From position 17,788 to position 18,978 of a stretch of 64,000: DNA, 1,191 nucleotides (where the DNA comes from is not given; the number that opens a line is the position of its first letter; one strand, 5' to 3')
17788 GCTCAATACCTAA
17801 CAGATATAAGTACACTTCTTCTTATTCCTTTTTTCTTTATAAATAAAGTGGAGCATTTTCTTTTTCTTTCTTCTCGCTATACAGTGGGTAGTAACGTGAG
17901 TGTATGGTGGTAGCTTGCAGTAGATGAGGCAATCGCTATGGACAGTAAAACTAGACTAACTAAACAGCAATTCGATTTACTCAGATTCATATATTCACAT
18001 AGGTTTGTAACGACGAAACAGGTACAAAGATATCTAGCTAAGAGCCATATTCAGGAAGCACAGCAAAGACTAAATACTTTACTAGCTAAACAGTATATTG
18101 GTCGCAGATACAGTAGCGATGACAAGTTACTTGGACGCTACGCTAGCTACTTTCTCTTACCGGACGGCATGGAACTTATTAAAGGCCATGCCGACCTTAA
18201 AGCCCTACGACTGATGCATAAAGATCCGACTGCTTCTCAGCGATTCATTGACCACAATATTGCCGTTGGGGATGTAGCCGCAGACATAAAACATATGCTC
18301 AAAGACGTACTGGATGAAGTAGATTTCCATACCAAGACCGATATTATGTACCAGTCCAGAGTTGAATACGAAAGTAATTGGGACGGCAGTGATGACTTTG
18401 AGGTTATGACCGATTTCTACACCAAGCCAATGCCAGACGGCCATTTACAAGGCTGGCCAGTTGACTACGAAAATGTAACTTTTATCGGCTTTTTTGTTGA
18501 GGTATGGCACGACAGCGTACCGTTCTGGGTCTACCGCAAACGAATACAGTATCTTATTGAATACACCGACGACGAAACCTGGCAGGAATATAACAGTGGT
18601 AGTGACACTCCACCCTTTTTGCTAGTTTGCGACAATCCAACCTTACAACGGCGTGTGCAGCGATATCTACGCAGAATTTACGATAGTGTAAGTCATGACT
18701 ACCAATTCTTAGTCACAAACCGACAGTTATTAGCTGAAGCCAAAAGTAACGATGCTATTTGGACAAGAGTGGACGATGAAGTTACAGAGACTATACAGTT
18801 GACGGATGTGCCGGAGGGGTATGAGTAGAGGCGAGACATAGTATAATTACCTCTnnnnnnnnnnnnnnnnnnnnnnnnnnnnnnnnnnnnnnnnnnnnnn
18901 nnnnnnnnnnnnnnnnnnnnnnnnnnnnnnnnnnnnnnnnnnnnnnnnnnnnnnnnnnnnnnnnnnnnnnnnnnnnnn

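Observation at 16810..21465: Intact cargo-carrying IS1595-family transposon inserted between tig and clpP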

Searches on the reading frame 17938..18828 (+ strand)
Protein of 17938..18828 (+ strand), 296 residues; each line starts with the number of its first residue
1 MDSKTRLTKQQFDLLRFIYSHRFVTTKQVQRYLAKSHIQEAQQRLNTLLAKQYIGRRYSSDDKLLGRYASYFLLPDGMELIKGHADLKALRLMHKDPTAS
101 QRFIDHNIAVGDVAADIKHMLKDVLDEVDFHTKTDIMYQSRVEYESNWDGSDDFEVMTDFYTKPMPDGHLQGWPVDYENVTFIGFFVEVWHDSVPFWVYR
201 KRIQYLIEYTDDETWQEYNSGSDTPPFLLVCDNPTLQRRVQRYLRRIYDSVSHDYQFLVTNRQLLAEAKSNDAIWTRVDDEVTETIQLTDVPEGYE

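Call 4: search_protein_families(library=pfam, proteins=[window:17938-18828:+], max_evalue=0.01)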
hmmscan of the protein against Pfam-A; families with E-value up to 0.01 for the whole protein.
window:17938-18828:+ (296 aa): 1 family
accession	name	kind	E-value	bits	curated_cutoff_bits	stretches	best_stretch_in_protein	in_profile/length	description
PF13814.12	Replic_Relax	-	4.1e-10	40.5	25.3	1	15-201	1-168/191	Replication-relaxation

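Call 15: search_protein_families(library=ncbifam, proteins=[window:17938-18828:+], max_evalue=0.01)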
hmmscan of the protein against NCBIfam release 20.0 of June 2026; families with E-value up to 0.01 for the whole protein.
window:17938-18828:+ (296 aa): 0 families

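Call 18: search_solved_structures(query=window:17938-18828:+, max_evalue=1)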
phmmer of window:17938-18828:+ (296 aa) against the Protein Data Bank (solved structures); distinct sequences matched with E-value up to 1: 4.
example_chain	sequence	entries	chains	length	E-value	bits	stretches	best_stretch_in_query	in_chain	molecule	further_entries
8eu9_S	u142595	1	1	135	0.24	13.8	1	30-108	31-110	Chromatin-remodeling complex subunit IES6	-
8ets_S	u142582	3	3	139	0.26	13.7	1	30-108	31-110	Chromatin-remodeling complex subunit IES6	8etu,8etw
2r5x_A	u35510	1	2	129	0.31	13.4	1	24-113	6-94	Uncharacterized conserved protein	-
8euf_S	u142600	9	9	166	0.41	13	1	30-108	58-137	Chromatin-remodeling complex subunit IES6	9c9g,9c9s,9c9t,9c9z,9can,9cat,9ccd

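Call 36: find_homologous_proteins(query=window:17938-18828:+, max_evalue=0.001)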
Query window:17938-18828:+ (296 aa): 43 proteins with E <= 0.001 among 467 candidates.
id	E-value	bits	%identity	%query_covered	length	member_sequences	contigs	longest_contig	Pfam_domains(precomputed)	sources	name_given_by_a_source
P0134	3.3e-199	678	100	100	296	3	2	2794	PF13814.13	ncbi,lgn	-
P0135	5.4e-178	608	88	100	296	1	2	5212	PF13814.13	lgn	-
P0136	5.1e-177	605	87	100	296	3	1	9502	PF13814.13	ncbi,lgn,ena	-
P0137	1.0e-175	601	88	100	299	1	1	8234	PF13814.13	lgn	-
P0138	4.6e-171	586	85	100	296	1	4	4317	PF13814.13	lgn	-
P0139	2.4e-157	541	79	100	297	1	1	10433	PF13814.13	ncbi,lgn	-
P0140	2.4e-149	514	76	99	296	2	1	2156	PF13814.13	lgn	-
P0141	4.4e-142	491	73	99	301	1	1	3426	PF13814.13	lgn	-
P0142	5.7e-139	480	72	99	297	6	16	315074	PF13814.13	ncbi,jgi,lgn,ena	jgi:hypothetical protein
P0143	1.8e-134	466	71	100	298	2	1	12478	PF13814.13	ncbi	-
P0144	5.7e-132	457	69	100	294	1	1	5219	PF13814.13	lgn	-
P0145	4.6e-128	445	67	99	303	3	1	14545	PF13814.13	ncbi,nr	ncbi:replication-relaxation family protein [Candidatus Saccharibacteria bacterium]|nr:replication-re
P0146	1.0e-121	424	65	99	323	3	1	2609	-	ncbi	-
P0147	3.3e-120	419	64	99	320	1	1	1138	PF13814.13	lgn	-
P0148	2.7e-116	406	66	91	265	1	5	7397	PF13814.13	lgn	-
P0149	4.6e-92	326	55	98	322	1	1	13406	PF13814.13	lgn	-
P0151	1.7e-88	315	53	97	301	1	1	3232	PF13814.13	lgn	-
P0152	2.6e-85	304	53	97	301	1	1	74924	PF13814.13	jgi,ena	-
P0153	1.0e-82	296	52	97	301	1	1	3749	PF13814.13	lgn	-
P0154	1.2e-82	295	49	95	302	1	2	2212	PF13814.13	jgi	jgi:hypothetical protein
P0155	2.0e-82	295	49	97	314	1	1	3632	PF13814.13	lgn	-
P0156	3.0e-82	294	52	97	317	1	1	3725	PF13814.13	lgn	-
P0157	7.9e-82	293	51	98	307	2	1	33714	PF13814.13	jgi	-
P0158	1.1e-81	292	51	97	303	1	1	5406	PF13814.13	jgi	-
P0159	4.2e-81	290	52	97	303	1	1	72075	PF13814.13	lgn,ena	-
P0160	6.0e-81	290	50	97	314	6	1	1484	PF13814.13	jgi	-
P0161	1.0e-80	289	50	99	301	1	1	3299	PF13814.13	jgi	jgi:Replication-relaxation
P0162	1.5e-80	289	51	97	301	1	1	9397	PF13814.13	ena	-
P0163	1.2e-78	282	48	97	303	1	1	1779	PF13814.13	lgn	-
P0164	2.0e-78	282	48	95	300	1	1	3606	PF13814.13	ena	-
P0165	4.0e-77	277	48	96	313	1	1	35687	PF13814.13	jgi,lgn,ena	-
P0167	4.3e-76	274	48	95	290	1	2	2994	PF13814.13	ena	-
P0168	8.3e-76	273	47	97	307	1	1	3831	PF13814.13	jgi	jgi:hypothetical protein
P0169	2.4e-75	272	47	95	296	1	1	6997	PF13814.13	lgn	-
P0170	6.6e-73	264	45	97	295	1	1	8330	PF13814.13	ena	-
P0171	7.0e-73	263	47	98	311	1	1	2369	PF13814.13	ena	-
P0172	1.0e-68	250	44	94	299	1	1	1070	PF13814.13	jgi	-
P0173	4.3e-66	241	44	93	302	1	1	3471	PF13814.13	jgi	jgi:hypothetical protein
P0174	1.5e-45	174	36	90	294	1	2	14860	PF13814.13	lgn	-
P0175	1.7e-41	160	50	53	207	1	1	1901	PF13814.13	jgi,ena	-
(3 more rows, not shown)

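Call 37: find_encoding_contigs(protein=P0142, flank=7000, max_places=10)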
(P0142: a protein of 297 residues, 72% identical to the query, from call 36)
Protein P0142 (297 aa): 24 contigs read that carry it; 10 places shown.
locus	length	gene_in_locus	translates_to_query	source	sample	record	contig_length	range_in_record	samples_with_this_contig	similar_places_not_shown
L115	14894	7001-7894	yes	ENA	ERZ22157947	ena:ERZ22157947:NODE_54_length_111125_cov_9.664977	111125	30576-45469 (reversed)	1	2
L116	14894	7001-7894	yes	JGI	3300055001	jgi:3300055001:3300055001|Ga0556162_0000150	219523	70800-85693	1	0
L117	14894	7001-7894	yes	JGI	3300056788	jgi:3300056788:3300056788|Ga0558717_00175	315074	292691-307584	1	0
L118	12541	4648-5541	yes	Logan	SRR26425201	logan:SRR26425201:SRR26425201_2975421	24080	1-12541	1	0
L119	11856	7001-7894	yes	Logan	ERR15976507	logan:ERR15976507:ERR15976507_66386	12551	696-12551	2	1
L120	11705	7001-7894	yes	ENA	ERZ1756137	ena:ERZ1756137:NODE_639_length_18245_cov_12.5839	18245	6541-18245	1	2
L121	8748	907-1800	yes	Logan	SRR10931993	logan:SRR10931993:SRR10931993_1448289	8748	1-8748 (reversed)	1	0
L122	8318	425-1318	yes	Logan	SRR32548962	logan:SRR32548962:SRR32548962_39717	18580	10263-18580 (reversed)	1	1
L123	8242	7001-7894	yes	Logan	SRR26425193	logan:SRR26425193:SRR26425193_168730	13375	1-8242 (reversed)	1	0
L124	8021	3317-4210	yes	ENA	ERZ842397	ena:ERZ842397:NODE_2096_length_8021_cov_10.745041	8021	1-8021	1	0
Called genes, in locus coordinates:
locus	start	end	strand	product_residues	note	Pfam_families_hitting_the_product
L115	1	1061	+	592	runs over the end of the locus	PF00009:GTP_EFTU, PF01926:MMR_HSR1 (weak), PF03144:GTP_EFTU_D2, PF00679:EFG_C, PF06421:LepA_C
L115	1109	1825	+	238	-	PF00625:Guanylate_kin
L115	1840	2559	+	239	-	PF00625:Guanylate_kin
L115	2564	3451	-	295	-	PF00892:EamA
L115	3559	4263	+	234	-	PF01628:HrcA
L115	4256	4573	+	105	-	-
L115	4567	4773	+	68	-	-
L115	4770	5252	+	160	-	PF01025:GrpE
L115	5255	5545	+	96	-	-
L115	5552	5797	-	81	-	-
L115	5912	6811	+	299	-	PF12760:Zn_ribbon_IS1595, PF12762:DDE_Tnp_IS1595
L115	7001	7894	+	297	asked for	PF13814:Replic_Relax (weak)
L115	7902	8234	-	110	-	-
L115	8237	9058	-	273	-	-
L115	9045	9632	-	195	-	-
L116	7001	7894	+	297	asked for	PF13814:Replic_Relax (weak)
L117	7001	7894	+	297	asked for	PF13814:Replic_Relax (weak)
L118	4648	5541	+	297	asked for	PF13814:Replic_Relax (weak)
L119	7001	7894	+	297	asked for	PF13814:Replic_Relax (weak)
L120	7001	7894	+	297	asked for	PF13814:Replic_Relax (weak)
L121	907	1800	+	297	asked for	PF13814:Replic_Relax (weak)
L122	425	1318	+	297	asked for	PF13814:Replic_Relax (weak)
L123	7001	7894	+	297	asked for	PF13814:Replic_Relax (weak)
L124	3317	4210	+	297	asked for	PF13814:Replic_Relax (weak)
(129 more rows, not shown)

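Call 38: find_encoding_contigs(protein=P0152, flank=7000, max_places=4)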
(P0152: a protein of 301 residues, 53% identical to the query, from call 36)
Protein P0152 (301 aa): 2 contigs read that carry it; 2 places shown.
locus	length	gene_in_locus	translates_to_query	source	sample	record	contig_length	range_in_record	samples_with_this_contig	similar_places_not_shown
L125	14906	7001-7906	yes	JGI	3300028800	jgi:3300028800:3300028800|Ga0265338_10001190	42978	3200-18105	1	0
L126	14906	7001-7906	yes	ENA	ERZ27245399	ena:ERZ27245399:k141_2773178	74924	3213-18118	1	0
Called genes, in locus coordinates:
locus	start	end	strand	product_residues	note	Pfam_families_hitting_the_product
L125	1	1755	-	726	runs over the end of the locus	PF00580:UvrD-helicase, PF13245:AAA_19, PF13604:AAA_30 (faint), PF13361:UvrD_C, PF13538:UvrD_C_2, PF21196:PcrA_UvrD_tudor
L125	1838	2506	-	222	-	-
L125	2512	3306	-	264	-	PF00121:TIM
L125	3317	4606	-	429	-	PF00162:PGK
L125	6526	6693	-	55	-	-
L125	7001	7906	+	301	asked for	PF13814:Replic_Relax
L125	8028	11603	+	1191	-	-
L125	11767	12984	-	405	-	PF10017:Methyltransf_33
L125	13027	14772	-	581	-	PF00293:NUDIX, PF02826:2-Hacid_dh_C (weak), PF00670:AdoHcyase_NAD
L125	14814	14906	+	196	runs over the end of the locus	PF13238:AAA_18 (weak)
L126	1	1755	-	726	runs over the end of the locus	PF00580:UvrD-helicase, PF13245:AAA_19, PF13604:AAA_30 (faint), PF13361:UvrD_C, PF13538:UvrD_C_2, PF21196:PcrA_UvrD_tudor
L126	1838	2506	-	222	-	-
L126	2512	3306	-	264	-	PF00121:TIM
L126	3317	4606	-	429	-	PF00162:PGK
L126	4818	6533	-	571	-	PF00239:Resolvase, PF07508:Recombinase (weak)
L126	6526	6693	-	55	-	-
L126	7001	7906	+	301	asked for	PF13814:Replic_Relax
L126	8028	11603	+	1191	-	-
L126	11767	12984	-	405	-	PF10017:Methyltransf_33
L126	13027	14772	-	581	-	PF00293:NUDIX, PF02826:2-Hacid_dh_C (weak), PF00670:AdoHcyase_NAD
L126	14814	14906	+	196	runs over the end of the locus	PF13238:AAA_18 (weak)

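Call 46: search_protein_families(library=padloc, proteins=[window:17938-18828:+], max_evalue=0.01)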
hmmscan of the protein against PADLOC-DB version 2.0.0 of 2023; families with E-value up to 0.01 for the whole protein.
window:17938-18828:+ (296 aa): 0 families

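Call 47: search_protein_families(library=phrogs, proteins=[window:17938-18828:+], max_evalue=0.01)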
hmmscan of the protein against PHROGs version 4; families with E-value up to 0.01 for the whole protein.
window:17938-18828:+ (296 aa): 1 family
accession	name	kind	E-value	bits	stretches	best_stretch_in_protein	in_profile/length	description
phrog_9996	-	unknown function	0.00031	21.8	1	6-61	2-59/196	-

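Call 51: predict_structure(alignment_id=A2)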
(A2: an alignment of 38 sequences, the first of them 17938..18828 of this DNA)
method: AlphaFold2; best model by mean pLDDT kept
length: 296 residues; sequences in the alignment: 38
mean_pLDDT: 87.9   pTM: 0.88
mean pLDDT of the five models: 87.9, 87.4, 87.0, 86.5, 85.8
residues with pLDDT >= 90: 181; 70-90: 87; 50-70: 24; < 50: 4
segments of 3 or more residues with pLDDT < 50: 1-3
pLDDT, mean of each block of 10 residues (from residue 1): 68 97 97 94 96 93 87 97 93 95 96 94 84 93 83 76 91 69 84 95 91 73 83 97 89 86 94 88 83 58
secondary structure, 60 per line:
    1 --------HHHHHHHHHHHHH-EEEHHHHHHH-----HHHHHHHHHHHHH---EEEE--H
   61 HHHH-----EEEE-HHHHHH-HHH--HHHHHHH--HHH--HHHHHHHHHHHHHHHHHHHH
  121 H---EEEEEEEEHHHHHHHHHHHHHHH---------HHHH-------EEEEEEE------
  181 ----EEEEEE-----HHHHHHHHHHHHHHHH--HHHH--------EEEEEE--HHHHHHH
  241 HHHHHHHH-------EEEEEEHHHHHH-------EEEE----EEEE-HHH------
elements in order: H9-21 E23-25 H26-32 H38-50 E54-57 H60-64 E70-73 H75-80 H87-93 H101-121 E125-132 H133-147 H157-160 E168-174 E185-190 H196-211 H214-217 E226-231 H234-248 E256-261 H262-267 E275-278 E283-286

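Call 66: search_dna_similar(query=window:17938-18828:+, collection=plasmids, mode=protein, max_evalue=0.01, max_rows=15)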
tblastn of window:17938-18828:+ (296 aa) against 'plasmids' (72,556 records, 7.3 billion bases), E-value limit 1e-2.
No match.

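Call 68: fold_search(model_id=the predicted structure, library=pdb)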
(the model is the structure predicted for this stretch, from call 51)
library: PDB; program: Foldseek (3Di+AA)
matches with E <= 10: 784; with E <= 0.001: 0
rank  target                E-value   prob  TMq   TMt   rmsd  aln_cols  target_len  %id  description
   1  5h3r_A                1.6e-03  1.00  0.24  0.48  11.9       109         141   17  Crystal Structure of mutant MarR C80S from E.coli complexed with operator DNA (released 2017-08-02)
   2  8za5_B                1.7e-03  1.00  0.24  0.50  10.7       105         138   15  Crystal structure of HsmR (released 2025-10-29)
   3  5h3r_B                1.9e-03  1.00  0.24  0.49  11.4       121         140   19  Crystal Structure of mutant MarR C80S from E.coli complexed with operator DNA (released 2017-08-02)
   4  1jgs                  2.1e-03  1.00  0.23  0.47  12.4       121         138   19  Multiple Antibiotic Resistance Repressor, MarR (released 2001-12-28)
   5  3vod_A                2.5e-03  1.00  0.24  0.49  12.2       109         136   16  Crystal Structure of mutant MarR C80S from E.coli (released 2013-03-06)
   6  8zde_C                3.0e-03  1.00  0.25  0.50  10.8       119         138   15  Crystal structure of HsmR with DNA bound (released 2025-11-05)
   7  4ld5_C                3.6e-03  1.00  0.24  0.49  11.1       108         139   18  Crystal structure of MepR Q18P mutant from multidrug resistant S. aureus clinical isolate (released 2013-09-11)
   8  5yi0_A                4.1e-03  1.00  0.24  0.45  12.2       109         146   15  Structure of Lactococcus lactis ZitR, C30AH42A mutant (released 2017-12-06)
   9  5ffx_A                4.9e-03  1.00  0.23  0.47  13.8       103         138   17  S. aureus MepR G34K Mutant (released 2016-12-21)
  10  3vod_B                5.2e-03  1.00  0.23  0.49  12.2       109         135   16  Crystal Structure of mutant MarR C80S from E.coli (released 2013-03-06)
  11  1lnw_A                5.5e-03  1.00  0.24  0.48  11.7       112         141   16  CRYSTAL STRUCTURE OF THE MEXR REPRESSOR OF THE MEXAB-OPRM MULTIDRUG EFFLUX OPERON OF PSEUDOMONAS AERUGINOSA (released 2002-09-11)
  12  6jbx_B                5.5e-03  1.00  0.25  0.50  11.3       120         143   20  Crystal structure of Streptococcus pneumoniae FabT in complex with DNA (released 2019-07-24)
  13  4ld5_E                5.9e-03  1.00  0.24  0.49  10.7       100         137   18  Crystal structure of MepR Q18P mutant from multidrug resistant S. aureus clinical isolate (released 2013-09-11)
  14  4jba_B                5.9e-03  1.00  0.23  0.48  12.1       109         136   16  Crystal Structure of the Oxidized Form of MarR from E.coli (released 2013-10-16)
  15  3voe_B                6.3e-03  1.00  0.23  0.49  12.2       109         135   16  Crystal Structure of wild type MarR (apo form) from E.coli (released 2013-03-06)
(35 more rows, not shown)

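Call 93: find_encoding_contigs(protein=P0137, flank=8000, max_places=4)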
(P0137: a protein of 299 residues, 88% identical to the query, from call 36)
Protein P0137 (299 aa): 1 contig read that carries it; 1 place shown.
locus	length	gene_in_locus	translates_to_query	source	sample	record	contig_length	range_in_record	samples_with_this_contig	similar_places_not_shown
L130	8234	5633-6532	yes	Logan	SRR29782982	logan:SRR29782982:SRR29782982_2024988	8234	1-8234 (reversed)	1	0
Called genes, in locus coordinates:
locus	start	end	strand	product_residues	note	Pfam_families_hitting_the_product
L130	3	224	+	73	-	?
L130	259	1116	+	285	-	PF14023:Bestrophin-like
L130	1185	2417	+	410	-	PF00041:fn3 (faint)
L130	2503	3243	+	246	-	PF00149:Metallophos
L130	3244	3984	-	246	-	PF13386:DsbD_2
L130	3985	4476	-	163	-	PF00085:Thioredoxin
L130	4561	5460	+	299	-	PF12760:Zn_ribbon_IS1595, PF12762:DDE_Tnp_IS1595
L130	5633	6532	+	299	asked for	PF13814:Replic_Relax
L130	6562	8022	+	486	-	PF00583:Acetyltransf_1, PF13673:Acetyltransf_10, PF13508:Acetyltransf_7, PF08445:FR47, PF01636:APH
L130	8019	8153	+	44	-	-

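Call 110: search_protein_families(library=pfam, proteins=[L126:7001-7906:+], max_evalue=0.01)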
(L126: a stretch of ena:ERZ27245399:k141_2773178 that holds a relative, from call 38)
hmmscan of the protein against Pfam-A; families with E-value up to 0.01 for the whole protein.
L126:7001-7906:+ (301 aa): 1 family
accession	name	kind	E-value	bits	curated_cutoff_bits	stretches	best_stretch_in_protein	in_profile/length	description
PF13814.12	Replic_Relax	-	4.9e-12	46.8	25.3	1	29-222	1-182/191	Replication-relaxation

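Call 115: search_protein_families(library=pfam, proteins=[L126:8028-11603:+, L126:6526-6693:-], max_evalue=0.01)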
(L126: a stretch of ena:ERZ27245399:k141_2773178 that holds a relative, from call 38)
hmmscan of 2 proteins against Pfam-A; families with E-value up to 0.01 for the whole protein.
L126:8028-11603:+ (1191 aa): 1 family
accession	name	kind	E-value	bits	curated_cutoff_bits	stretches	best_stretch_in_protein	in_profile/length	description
PF07693.20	KAP_NTPase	-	0.0027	17.4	20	0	73-282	58-168/293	KAP family P-loop domain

L126:6526-6693:- (55 aa): 0 families

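Call 125: search_protein_representatives(alignment_id=A2)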
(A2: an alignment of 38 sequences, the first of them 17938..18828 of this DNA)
Query: 38 sequences, 303 profile positions. Proteins with E-value up to 0.001 (for the whole library): 1091; up to 1e-10: 680; up to 1e-30: 141. The best 150 are listed.
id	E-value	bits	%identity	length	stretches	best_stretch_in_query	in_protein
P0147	1.5e-141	487.5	-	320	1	10-300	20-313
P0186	9.9e-87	307.5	-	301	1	13-291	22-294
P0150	1.7e-79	283.7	-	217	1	93-299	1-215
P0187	8.9e-75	268.2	-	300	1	6-290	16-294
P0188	5.8e-59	216.3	-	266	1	22-276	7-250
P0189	2.3e-57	211.0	-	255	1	22-283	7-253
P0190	2.3e-56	207.7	-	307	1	15-292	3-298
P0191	4.9e-55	203.4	-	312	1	8-289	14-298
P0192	1.3e-54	202.0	-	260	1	20-271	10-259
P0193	1.2e-53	198.8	-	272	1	17-288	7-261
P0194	3.4e-52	194.0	-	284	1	13-289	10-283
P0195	5.3e-52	193.4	-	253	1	20-275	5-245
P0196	1.6e-51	191.9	-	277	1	22-291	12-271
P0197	3.9e-49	184.0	-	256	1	22-274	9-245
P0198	2.2e-48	181.6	-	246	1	20-262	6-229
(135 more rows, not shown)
